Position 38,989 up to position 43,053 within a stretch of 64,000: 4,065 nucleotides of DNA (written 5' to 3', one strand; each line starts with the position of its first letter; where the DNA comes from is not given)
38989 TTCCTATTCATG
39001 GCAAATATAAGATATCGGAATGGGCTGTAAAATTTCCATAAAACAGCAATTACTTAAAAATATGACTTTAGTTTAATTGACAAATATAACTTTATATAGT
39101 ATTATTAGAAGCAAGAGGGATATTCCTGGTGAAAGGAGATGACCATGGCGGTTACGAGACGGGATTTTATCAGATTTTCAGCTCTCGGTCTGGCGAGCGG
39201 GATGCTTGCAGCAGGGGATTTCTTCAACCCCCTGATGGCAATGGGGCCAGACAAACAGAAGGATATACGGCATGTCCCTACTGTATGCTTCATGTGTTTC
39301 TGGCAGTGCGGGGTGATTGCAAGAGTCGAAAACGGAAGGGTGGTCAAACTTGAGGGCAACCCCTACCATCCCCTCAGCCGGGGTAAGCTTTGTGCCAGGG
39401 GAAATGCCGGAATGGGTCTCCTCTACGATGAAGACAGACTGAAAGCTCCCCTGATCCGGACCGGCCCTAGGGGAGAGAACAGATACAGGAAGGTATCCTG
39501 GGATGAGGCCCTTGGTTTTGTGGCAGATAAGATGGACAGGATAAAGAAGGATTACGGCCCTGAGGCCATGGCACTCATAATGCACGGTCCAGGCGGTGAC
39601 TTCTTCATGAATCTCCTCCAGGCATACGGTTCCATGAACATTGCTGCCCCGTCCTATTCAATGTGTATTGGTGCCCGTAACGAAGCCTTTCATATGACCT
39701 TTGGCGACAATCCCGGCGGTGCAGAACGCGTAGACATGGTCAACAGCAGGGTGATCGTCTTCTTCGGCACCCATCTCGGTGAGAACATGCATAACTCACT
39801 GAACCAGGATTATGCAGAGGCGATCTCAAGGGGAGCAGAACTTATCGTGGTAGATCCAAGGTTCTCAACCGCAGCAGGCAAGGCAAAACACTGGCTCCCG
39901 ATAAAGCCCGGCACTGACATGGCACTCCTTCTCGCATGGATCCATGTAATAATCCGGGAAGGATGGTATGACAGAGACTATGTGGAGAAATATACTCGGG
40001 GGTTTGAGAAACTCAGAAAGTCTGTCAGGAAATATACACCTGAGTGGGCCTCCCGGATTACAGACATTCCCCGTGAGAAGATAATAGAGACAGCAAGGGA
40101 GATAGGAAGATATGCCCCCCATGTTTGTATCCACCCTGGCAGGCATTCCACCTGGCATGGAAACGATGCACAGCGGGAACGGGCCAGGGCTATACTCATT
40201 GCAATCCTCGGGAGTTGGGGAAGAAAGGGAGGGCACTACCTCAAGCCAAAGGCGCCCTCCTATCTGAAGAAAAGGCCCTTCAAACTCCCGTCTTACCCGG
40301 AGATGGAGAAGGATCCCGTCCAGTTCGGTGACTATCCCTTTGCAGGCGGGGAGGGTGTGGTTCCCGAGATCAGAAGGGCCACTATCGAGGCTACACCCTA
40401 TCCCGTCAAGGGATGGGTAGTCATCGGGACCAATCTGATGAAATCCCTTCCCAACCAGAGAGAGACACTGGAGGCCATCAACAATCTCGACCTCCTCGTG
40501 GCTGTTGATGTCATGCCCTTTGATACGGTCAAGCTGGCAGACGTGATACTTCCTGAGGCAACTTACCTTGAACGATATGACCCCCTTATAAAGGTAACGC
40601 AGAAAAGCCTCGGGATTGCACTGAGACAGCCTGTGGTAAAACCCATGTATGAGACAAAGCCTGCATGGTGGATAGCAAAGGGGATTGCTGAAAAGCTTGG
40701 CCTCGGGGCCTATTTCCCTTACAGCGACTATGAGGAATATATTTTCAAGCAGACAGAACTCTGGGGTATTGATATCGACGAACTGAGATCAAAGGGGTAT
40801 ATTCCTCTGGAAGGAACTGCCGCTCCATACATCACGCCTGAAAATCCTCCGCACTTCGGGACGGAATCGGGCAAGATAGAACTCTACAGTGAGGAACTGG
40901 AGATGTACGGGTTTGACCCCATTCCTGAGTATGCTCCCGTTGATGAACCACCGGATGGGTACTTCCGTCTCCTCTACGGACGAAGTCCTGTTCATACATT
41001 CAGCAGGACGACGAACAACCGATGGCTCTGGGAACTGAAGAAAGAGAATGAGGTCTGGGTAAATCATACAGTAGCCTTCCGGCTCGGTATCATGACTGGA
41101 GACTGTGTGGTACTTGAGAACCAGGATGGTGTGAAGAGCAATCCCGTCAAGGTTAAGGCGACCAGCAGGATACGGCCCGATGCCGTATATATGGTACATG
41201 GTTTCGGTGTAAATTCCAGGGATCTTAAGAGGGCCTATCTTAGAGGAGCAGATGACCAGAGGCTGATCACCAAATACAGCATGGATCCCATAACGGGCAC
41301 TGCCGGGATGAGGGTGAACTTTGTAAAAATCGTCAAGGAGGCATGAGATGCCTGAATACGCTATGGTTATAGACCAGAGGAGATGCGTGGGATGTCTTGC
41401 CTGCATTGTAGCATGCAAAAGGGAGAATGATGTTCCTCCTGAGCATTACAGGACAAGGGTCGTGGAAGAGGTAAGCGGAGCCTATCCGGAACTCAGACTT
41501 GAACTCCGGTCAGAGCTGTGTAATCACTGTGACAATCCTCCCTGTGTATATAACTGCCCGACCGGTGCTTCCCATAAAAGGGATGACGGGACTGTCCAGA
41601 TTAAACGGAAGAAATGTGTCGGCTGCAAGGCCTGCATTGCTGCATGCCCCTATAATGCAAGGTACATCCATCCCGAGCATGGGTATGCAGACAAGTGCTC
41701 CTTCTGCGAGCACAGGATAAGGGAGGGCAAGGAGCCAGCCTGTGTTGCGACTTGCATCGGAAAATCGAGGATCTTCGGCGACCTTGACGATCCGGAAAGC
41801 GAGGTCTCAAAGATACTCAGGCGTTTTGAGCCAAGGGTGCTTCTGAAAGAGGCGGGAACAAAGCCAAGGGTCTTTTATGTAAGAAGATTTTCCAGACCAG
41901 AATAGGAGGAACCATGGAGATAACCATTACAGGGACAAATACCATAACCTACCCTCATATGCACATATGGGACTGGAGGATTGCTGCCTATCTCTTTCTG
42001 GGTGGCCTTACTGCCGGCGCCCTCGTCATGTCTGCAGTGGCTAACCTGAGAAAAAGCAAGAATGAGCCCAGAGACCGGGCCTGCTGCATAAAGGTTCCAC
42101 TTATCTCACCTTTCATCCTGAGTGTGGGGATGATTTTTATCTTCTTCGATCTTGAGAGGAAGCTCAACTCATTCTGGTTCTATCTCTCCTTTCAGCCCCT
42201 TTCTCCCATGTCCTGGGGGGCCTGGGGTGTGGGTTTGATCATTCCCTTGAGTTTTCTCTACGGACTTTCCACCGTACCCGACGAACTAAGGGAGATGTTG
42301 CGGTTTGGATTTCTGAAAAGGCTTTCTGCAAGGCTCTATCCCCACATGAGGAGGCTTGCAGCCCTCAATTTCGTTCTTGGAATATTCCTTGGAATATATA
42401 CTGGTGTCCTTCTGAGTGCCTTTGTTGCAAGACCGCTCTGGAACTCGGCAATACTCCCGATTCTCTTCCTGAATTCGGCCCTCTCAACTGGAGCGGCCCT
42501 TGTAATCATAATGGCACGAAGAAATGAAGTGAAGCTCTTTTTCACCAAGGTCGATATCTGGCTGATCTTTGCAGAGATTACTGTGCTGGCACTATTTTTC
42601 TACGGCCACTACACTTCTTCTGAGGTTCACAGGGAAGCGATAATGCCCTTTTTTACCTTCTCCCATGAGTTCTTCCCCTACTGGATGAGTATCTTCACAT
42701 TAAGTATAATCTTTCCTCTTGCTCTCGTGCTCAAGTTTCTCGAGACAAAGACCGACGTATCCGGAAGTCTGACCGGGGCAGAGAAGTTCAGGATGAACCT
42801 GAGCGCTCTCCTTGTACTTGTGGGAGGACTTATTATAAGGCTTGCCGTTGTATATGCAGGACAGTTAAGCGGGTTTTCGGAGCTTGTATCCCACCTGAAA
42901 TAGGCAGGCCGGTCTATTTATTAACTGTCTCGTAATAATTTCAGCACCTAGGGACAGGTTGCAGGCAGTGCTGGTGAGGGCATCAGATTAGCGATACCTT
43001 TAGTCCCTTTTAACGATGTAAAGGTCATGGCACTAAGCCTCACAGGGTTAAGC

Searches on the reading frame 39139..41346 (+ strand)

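Call 32: search_protein_families(library=pfam, max_evalue=0.00001, proteins=[window:39139-41346:+])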
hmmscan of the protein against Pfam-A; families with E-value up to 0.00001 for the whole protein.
window:39139-41346:+ (735 aa): 3 families
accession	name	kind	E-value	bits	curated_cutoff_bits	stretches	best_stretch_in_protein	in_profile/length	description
PF00384.28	Molybdopterin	-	4.6e-42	144.7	24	1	100-519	1-353/353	Molybdopterin oxidoreductase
PF04879.21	Molybdop_Fe4S4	-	2e-14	53.7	22.7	1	45-96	3-54/55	Molybdopterin oxidoreductase Fe4S4 domain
PF01568.27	Molydop_binding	-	4.8e-12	46.3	26.8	1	609-723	1-105/110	Molydopterin dinucleotide binding domain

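Call 34: search_protein_families(library=ncbifam, max_evalue=0.00001, proteins=[window:39139-41346:+])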
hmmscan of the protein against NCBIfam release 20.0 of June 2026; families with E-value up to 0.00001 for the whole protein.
window:39139-41346:+ (735 aa): 25 families
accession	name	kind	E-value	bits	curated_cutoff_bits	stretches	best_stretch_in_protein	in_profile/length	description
NF012032.0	PRK15488.1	equivalog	3.6e-160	534.5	694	2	3-555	1-562/759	thiosulfate reductase PhsA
TIGR01591.1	Fdh-alpha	equivalog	3.7e-79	266.6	666.25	1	48-687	1-641/672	formate dehydrogenase subunit alpha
TIGR02166.1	dmsA_ynfE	subfamily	7e-72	242.6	777.7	2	5-366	1-397/794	DMSO/selenate family reductase complex A subunit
TIGR03479.1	DMSO_red_II_alp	subfamily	3.6e-52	177.5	984.75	3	81-285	101-306/913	molybdopterin-dependent oxidoreductase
NF047855.1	AssmNtatRedNasC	equivalog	1.5e-51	175.5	1100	2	41-328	16-305/708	assimilatory nitrate reductase catalytic subunit NasC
NF041884.1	selenate_YnfF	exception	4.9e-51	173.5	1650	1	6-733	2-797/798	selenate/tellurate reductase subunit YnfF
NF041885.1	selenate_YnfE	exception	1.1e-47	162.4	1675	3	5-291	3-311/805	selenate/tellurate reductase subunit YnfE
NF011566.1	PRK14990.1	exception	3e-46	157.8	1600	1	52-704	66-786/814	dimethylsulfoxide reductase subunit A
NF041783.2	mnquin_red_QrcB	equivalog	3.3e-45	154.4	440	1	43-550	50-531/695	menaquinone reductase molybdopterin-binding-like subunit QrcB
NF041714.1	arsenate_red_ArrA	equivalog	7.2e-45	153.4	1600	2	5-288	3-298/848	arsenate respiratory reductase molybdopterin-containing subunit ArrA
TIGR00509.1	bisC_fam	subfamily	6.5e-42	143.7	1017.55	2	96-365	40-342/772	molybdopterin guanine dinucleotide-containing S/N-oxide reductase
TIGR01553.1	formate-DH-alph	equivalog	6.9e-41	140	814.2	2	5-134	2-138/1009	formate dehydrogenase-N subunit alpha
NF041513.1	formate_DH_Act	exception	7.2e-32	110.1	1400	1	44-287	41-296/1067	formate dehydrogenase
NF011682.0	PRK15102.1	equivalog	2e-29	102.3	909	3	231-365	256-395/829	trimethylamine-N-oxide reductase TorA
TIGR02164.1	torA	equivalog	2.3e-28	98.8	1465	2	221-526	242-570/824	trimethylamine-N-oxide reductase TorA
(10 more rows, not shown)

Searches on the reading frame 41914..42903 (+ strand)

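Call 32: search_protein_families(library=pfam, max_evalue=0.00001, proteins=[window:41914-42903:+])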
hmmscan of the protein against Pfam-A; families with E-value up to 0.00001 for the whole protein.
window:41914-42903:+ (329 aa): 2 families
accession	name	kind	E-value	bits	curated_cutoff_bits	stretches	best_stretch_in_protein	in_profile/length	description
PF03916.19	NrfD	-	6.9e-41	141.3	25.8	1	17-318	9-310/313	Polysulphide reductase, NrfD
PF14589.11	NrfD_2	-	1.7e-14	54.7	27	1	16-321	11-277/281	Polysulfide reductase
